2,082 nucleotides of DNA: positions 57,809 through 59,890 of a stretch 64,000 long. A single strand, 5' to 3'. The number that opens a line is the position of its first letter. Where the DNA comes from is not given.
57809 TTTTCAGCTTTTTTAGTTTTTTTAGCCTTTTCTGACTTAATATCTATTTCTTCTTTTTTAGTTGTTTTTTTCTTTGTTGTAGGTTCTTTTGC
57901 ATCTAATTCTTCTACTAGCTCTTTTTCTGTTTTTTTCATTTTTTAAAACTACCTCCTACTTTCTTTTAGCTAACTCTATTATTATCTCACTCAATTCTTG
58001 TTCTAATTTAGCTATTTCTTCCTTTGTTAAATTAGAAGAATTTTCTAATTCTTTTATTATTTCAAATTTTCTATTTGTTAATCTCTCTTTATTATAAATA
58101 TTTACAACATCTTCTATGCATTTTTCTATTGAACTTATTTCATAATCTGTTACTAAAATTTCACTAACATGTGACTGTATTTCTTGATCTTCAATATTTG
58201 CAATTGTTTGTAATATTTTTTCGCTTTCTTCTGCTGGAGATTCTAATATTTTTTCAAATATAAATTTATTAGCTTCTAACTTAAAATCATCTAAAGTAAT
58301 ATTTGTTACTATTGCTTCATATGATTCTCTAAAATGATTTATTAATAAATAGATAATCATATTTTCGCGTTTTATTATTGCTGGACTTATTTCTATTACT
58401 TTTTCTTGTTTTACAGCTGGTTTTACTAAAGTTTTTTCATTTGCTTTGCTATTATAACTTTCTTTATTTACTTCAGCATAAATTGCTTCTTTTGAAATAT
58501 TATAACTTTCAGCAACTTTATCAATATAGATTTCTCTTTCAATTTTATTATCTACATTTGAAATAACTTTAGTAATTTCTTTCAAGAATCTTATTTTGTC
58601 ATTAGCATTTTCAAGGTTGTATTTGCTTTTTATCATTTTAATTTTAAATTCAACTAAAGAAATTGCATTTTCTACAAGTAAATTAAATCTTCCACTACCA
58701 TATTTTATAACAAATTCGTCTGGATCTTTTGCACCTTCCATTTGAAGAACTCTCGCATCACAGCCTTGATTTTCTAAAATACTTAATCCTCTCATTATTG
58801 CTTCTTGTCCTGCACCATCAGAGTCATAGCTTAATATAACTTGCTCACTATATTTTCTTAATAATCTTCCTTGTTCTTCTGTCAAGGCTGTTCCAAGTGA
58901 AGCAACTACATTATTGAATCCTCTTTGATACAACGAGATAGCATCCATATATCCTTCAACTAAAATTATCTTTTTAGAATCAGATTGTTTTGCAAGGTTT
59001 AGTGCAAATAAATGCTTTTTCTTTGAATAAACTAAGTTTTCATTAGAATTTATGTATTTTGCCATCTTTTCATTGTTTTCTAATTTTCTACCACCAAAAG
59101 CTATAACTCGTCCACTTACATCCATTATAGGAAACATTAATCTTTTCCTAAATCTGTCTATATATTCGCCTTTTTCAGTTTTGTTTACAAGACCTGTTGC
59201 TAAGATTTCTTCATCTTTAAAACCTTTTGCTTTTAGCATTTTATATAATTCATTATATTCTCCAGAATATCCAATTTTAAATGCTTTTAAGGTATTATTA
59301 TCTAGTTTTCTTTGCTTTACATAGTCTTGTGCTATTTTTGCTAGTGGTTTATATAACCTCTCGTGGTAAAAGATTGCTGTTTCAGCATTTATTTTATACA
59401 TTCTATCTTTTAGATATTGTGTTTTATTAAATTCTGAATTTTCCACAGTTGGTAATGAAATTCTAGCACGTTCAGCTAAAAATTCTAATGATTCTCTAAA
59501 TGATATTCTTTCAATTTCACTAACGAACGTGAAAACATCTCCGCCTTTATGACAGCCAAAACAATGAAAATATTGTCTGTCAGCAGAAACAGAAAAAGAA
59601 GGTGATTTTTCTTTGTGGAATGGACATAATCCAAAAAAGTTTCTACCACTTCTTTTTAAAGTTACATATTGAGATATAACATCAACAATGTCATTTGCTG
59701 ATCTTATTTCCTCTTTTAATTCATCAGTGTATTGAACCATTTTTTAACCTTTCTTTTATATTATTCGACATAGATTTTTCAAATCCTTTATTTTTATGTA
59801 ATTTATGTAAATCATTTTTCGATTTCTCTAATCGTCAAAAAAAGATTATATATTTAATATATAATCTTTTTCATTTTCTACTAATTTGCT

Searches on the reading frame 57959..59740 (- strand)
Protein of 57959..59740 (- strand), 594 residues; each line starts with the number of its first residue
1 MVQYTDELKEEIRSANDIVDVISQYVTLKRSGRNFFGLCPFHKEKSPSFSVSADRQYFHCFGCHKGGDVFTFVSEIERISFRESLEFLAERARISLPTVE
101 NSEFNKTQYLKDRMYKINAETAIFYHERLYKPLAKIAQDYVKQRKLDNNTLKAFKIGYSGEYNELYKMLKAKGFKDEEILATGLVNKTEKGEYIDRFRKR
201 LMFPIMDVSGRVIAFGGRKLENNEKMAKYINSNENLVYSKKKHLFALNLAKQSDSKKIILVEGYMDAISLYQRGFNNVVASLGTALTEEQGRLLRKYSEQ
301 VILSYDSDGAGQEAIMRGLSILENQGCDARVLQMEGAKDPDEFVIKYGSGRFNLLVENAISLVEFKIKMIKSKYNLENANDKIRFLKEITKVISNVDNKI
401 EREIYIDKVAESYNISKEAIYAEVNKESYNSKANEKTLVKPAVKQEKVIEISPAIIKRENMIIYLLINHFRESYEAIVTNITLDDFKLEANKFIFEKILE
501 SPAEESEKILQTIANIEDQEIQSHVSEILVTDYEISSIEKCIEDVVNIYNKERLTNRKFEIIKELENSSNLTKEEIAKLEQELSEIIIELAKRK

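Call 71: search_protein_families(library=pfam, proteins=[window:57959-59740:-], max_evalue=0.00001)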
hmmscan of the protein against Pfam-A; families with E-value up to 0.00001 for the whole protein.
window:57959-59740:- (594 aa): 7 families
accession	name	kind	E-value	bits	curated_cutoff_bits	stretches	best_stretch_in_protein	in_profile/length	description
PF08275.17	DNAG_N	-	1.6e-37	128.8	26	1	124-251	1-128/128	DNA primase catalytic core, N-terminal domain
PF01807.25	Zn_ribbon_DnaG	-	1.5e-36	124.6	24.9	1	7-98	4-95/98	CHC2 zinc finger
PF13155.12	Toprim_2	-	4.9e-28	97.8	22.1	1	259-343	1-87/88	Toprim-like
PF13662.12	Toprim_4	-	9.1e-19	67.9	25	1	257-332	2-84/85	Toprim domain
PF10410.14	DnaB_bind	-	3.3e-15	56.5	20.6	1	364-418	2-56/56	DnaB-helicase binding domain of primase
PF01751.28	Toprim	-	1.8e-11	44.5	23.1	1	257-332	1-94/96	Toprim domain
PF13362.12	Toprim_3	-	1.4e-06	29.1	27.2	1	258-348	2-93/95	Toprim domain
